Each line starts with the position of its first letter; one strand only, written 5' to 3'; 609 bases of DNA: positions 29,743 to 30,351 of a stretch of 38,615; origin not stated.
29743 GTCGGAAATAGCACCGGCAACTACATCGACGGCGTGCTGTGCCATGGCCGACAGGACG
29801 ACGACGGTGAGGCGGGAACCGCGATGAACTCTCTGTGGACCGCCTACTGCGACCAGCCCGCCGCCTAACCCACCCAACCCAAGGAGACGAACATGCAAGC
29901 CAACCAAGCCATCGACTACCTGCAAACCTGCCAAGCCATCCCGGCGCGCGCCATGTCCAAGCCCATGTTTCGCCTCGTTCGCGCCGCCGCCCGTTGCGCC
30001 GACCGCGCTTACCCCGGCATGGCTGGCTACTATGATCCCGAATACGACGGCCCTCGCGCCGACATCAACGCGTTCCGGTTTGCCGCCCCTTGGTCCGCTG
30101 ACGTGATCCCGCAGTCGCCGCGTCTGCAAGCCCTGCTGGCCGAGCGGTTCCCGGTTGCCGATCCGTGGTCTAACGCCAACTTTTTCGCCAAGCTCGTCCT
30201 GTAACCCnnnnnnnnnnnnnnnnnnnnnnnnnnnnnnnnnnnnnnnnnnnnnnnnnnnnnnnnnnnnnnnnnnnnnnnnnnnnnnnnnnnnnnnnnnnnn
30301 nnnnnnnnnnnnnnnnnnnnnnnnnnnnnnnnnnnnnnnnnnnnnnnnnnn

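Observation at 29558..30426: Opposite-strand three-gene cassette with an autoregulated-looking strong promoter and a terminal HTH gene: candidate anti-defence (acr-aca-like) locus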

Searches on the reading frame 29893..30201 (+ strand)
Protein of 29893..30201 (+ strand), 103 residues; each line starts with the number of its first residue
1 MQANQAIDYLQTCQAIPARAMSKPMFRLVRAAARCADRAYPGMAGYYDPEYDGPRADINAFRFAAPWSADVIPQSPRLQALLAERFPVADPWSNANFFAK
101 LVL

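Call 6: search_protein_families(library=pfam, proteins=[window:29893-30201:+], max_evalue=0.1)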
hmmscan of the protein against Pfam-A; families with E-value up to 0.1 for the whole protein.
window:29893-30201:+ (103 aa): 0 families

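Call 7: search_protein_families(library=phrogs, proteins=[window:29893-30201:+], max_evalue=0.1)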
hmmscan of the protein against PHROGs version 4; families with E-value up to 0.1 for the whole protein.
window:29893-30201:+ (103 aa): 0 families

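Call 10: find_homologous_proteins(query=window:29893-30201:+, max_evalue=0.01)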
Query window:29893-30201:+ (103 aa): 18 proteins with E <= 0.01 among 21 candidates.
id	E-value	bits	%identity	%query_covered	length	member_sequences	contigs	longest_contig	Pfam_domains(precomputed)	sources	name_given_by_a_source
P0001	3.7e-56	205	89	100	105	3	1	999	-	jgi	jgi:hypothetical protein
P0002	2.8e-35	138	70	97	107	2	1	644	-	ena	-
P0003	1.0e-29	121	62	100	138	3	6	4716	-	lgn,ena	-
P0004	3.4e-27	112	62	90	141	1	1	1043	-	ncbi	-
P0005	6.7e-27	112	61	91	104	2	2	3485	-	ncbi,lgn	-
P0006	8.9e-27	111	60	92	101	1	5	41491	-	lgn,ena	-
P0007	7.1e-26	108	57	92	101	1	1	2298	-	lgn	-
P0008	1.3e-24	104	54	95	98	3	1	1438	-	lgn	-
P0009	1.9e-24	104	57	89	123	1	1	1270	-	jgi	jgi:hypothetical protein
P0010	2.0e-21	94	55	91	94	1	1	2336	-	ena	-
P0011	3.2e-21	93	57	92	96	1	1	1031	-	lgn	-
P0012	7.3e-21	92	53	89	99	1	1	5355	-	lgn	-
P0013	1.1e-18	85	50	92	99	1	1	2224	-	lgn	-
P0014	1.5e-18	85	47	95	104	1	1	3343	-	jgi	jgi:hypothetical protein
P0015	1.5e-17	81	49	87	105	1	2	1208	-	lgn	-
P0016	8.3e-17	79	52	79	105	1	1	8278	-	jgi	jgi:hypothetical protein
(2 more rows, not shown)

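Call 12: find_encoding_contigs(protein=P0006, flank=6000, max_places=5)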
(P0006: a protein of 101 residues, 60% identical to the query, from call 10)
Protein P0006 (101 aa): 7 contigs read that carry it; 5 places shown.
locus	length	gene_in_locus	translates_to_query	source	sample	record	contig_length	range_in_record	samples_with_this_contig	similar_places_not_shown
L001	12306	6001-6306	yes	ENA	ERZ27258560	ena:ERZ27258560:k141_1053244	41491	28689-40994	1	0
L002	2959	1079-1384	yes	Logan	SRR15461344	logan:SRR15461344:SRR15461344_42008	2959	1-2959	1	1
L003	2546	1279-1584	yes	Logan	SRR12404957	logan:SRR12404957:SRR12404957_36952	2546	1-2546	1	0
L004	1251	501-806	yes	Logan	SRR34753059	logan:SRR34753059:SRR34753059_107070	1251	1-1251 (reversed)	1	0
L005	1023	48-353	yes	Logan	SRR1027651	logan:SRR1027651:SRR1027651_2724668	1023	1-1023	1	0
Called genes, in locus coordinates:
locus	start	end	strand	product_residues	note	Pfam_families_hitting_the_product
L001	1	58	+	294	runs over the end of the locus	PF09588:YqaJ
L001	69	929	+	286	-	PF03837:RecT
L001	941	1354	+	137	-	-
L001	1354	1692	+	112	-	-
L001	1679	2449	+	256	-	PF13392:HNH_3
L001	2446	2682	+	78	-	-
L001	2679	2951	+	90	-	-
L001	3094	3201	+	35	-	-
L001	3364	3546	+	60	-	-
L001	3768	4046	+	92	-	-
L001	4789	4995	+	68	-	-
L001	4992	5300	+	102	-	-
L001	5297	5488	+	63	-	-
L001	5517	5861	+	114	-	PF00589:Phage_integrase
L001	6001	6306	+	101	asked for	-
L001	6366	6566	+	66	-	-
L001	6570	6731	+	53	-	-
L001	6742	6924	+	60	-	-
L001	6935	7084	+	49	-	-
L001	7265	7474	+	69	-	-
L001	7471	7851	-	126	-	PF14301:DUF4376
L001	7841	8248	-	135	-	-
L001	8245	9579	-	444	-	-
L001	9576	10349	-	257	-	-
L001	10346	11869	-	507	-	-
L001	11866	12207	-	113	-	-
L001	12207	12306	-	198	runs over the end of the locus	?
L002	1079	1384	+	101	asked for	-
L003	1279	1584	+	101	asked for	-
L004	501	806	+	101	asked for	-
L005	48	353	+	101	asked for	-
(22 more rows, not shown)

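Call 31: search_solved_structures(query=A3, max_evalue=10)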
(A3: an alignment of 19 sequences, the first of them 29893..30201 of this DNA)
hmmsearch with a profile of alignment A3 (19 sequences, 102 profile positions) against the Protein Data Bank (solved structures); distinct sequences matched with E-value up to 10: 6.
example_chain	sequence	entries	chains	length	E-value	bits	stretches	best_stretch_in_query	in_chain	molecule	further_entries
4zer_1p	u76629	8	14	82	0.096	16.1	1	24-75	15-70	30S ribosomal protein S16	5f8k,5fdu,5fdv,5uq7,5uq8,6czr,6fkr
4gkj_P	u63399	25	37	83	0.096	16.1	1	24-76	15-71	30S ribosomal protein S16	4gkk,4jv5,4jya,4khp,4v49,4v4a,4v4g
4k0k_P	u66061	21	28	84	0.099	16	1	24-77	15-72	30S ribosomal protein S16 | RIBOSOMAL PROTEIN S16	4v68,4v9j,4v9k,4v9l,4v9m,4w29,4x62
4yhh_P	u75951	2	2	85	0.1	16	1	24-77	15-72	30S ribosomal protein S16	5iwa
10px_1p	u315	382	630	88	0.11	15.9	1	24-77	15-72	30S ribosomal protein S16 | S16 RIBOSOMAL PROTEIN | Ribosomal protein S16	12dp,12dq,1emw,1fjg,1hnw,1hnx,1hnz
1jgo_S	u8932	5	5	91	0.17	15.3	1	26-77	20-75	30S RIBOSOMAL PROTEIN S16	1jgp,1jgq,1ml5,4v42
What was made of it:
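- Tried and rejected: PDB profile searches: the S16 ribosomal protein hit for gene 2 at E=0.1 was rejected (call 31).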

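Call 41: predict_structure(alignment_id=A3)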
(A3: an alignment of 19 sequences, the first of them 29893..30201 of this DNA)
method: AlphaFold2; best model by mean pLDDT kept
length: 103 residues; sequences in the alignment: 19
mean_pLDDT: 70.5   pTM: 0.50
mean pLDDT of the five models: 70.5, 70.3, 69.0, 68.0, 66.5
residues with pLDDT >= 90: 7; 70-90: 46; 50-70: 45; < 50: 5
segments of 3 or more residues with pLDDT < 50: none
pLDDT, mean of each block of 10 residues (from residue 1): 84 86 91 82 58 67 59 68 64 53 49
secondary structure, 60 per line:
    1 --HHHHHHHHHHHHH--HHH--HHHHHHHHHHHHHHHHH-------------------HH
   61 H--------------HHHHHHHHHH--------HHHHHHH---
elements in order: H3-15 H23-39 H76-85 H94-100

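Call 51: fold_search(model_id=the predicted structure, library=pdb)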
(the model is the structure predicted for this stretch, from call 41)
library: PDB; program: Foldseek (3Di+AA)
matches with E <= 10: 49; with E <= 0.001: 0
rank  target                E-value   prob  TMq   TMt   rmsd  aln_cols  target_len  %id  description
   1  4jkv_A                4.2e+00  0.15  0.29  0.08   7.6        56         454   20  Structure of the human smoothened 7TM receptor in complex with an antitumor agent (released 2013-04-24)
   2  6zj3_Lp               4.5e+00  0.07  0.28  0.24  19.8       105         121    8  Cryo-EM structure of the highly atypical cytoplasmic ribosome of Euglena gracilis (released 2020-10-07)
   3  2x9y                  4.7e+00  0.20  0.27  0.08   2.8        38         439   18  STRUCTURE OF THE PILUS BACKBONE (RRGB) FROM STREPTOCOCCUS PNEUMONIAE (released 2010-06-30)
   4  2diw_MODEL_1_A        5.6e+00  0.14  0.28  0.20   2.8        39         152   20  Solution structure of the RPR domain of Putative RNA-binding protein 16 (released 2006-09-30)
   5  4mfr                  5.6e+00  0.13  0.21  0.14   3.1        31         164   19  Crystal structure of Mycobacterium tuberculosis CarD (released 2013-11-06)
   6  8sjh_A                5.6e+00  0.10  0.28  0.27   7.8        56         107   18  Zn-Bound Structure of Computationally Designed Homotrimer TP1 (released 2023-07-05)
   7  256b_A                6.0e+00  0.12  0.30  0.29   7.6        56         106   20  IMPROVEMENT OF THE 2.5 ANGSTROMS RESOLUTION MODEL OF CYTOCHROME B562 BY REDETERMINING THE PRIMARY STRUCTURE AND USING  (released 1991-01-15)
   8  2bc5_A                6.0e+00  0.12  0.30  0.29   7.6        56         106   20  Crystal structure of E. coli cytochrome b562 with engineered c-type heme linkages (released 2006-09-26)
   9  3d9j_B                6.4e+00  0.15  0.28  0.22   3.3        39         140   18  Snapshots of the RNA processing factor SCAF8 bound to different phosphorylated forms of the Carboxy-Terminal Domain of (released 2008-06-10)
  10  5xbk_A                6.4e+00  0.12  0.25  0.08   2.9        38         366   21  Crystal structure of human Importin4 (released 2018-02-14)
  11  6dyj_A                6.4e+00  0.11  0.29  0.28   8.1        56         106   20  Iron-bound structure of the engineered cyt b562 variant, CH3Y* (released 2019-04-24)
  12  8den_A                6.4e+00  0.08  0.28  0.27  19.2       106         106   14  Heme-Free Cytochrome Variant ApoCyt (released 2022-07-06)
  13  3rpk_A                6.7e+00  0.14  0.28  0.06   2.8        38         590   18  Structure of the Full-Length Major Pilin RrgB from Streptococcus pneumoniae (released 2011-06-15)
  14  3hni_A                6.7e+00  0.10  0.29  0.28   7.5        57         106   16  Crystal structure of the Zn-induced tetramer of the engineered cyt cb562 variant RIDC-1 (released 2010-02-09)
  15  4iar                  6.7e+00  0.10  0.29  0.09   8.4        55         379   20  Crystal structure of the chimeric protein of 5-HT1B-BRIL in complex with ergotamine (PSI Community Target) (released 2013-03-13)
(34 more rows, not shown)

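Call 55: search_protein_families(library=ncbifam, proteins=[window:29893-30201:+], max_evalue=0.1)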
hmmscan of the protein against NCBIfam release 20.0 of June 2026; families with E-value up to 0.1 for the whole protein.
window:29893-30201:+ (103 aa): 0 families

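Call 70: find_encoding_contigs(protein=P0016, flank=4000, max_places=3)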
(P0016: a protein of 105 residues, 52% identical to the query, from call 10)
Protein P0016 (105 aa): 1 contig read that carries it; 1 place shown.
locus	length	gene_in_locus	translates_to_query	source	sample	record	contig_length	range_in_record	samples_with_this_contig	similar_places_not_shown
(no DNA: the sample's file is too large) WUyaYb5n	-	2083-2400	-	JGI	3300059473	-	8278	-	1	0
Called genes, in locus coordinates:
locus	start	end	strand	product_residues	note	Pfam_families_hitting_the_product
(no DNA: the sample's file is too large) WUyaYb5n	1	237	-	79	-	?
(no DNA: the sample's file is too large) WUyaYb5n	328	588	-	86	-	-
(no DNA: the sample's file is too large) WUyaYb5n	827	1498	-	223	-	PF13091:PLDc_2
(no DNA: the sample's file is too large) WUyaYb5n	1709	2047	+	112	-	-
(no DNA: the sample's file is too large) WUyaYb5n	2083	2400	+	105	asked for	-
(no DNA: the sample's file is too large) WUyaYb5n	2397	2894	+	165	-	-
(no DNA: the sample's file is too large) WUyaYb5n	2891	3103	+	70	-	-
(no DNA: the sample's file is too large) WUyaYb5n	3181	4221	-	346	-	PF01507:PAPS_reduct (faint)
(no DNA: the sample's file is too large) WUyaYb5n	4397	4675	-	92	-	-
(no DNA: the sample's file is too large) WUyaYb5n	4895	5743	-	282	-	PF06750:A24_N_bact, PF01478:Peptidase_A24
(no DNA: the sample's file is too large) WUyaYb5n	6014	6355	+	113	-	-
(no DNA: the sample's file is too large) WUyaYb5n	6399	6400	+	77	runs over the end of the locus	-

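Call 76: find_encoding_contigs(protein=P0012, flank=4000, max_places=2)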
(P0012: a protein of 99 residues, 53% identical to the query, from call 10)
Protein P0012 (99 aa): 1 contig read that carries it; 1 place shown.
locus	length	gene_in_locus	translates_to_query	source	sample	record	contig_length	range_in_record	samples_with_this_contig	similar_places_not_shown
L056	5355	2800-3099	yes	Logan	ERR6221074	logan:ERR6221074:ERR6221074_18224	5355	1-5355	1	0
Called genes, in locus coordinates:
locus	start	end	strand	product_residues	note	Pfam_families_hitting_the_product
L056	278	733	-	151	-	-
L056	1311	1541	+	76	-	-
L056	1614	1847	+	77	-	-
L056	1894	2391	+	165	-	-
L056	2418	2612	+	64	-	-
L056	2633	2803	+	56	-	-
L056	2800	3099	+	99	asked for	-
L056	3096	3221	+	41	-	-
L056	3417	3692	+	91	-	-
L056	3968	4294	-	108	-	-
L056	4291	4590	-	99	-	-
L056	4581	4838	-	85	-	-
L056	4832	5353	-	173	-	?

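Call 77: find_encoding_contigs(protein=P0003, flank=4000, max_places=3)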
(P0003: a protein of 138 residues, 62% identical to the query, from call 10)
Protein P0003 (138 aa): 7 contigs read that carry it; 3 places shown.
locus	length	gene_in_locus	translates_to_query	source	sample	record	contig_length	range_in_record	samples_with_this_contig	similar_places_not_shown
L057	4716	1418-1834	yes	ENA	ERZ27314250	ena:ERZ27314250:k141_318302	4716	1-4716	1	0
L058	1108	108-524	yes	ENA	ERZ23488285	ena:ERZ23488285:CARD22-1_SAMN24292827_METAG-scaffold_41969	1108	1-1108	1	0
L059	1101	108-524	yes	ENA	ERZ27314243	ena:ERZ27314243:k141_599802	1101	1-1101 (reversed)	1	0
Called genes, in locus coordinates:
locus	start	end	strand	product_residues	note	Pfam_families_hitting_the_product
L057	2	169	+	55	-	?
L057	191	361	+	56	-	-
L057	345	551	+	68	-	PF01555:N6_N4_Mtase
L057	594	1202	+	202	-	PF01555:N6_N4_Mtase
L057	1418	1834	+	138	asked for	-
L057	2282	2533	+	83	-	-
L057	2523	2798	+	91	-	-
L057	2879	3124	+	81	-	-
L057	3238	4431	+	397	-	PF12323:HTH_OrfB_IS605, PF01385:OrfB_IS605, PF07282:Cas12f1-like_TNB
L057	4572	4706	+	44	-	-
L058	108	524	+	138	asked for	-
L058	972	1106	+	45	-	?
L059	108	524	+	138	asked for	-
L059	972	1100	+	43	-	?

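Call 79: search_protein_representatives(alignment_id=A3)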
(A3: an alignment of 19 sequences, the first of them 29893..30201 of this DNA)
Query: 19 sequences, 102 profile positions. Proteins with E-value up to 0.001 (for the whole library): 25; up to 1e-10: 20; up to 1e-30: 6. The best 25 are listed.
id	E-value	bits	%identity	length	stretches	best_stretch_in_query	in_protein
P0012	4.9e-43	161.6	-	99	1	1-97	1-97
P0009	3.3e-42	158.9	-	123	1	1-99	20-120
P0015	2.7e-41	156.0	-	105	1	2-99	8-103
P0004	5.1e-40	151.9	-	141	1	1-99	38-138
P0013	4.1e-38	145.7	-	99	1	1-99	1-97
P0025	3.6e-31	123.5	-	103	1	1-92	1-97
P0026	1.9e-29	117.9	-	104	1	2-89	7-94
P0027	1.1e-27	112.3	-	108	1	1-94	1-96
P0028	1.6e-25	105.3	-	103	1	1-94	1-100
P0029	8.2e-25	103.0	-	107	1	1-99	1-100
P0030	5.2e-24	100.5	-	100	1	4-87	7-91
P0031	6.8e-23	96.9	-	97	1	1-95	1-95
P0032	1.2e-21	92.8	-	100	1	1-93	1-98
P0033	5.0e-19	84.4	-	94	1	14-93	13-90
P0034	2.0e-17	79.3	-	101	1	1-89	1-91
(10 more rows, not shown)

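Call 91: search_protein_families(library=padloc, proteins=[window:29893-30201:+], max_evalue=0.1)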
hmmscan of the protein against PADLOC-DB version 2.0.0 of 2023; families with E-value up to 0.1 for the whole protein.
window:29893-30201:+ (103 aa): 0 families

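Call 97: search_dna_similar(query=window:29893-30201:+, collection=phages, mode=protein, max_evalue=0.01, max_rows=15)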
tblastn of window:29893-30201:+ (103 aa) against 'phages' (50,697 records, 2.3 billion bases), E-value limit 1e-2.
No match.
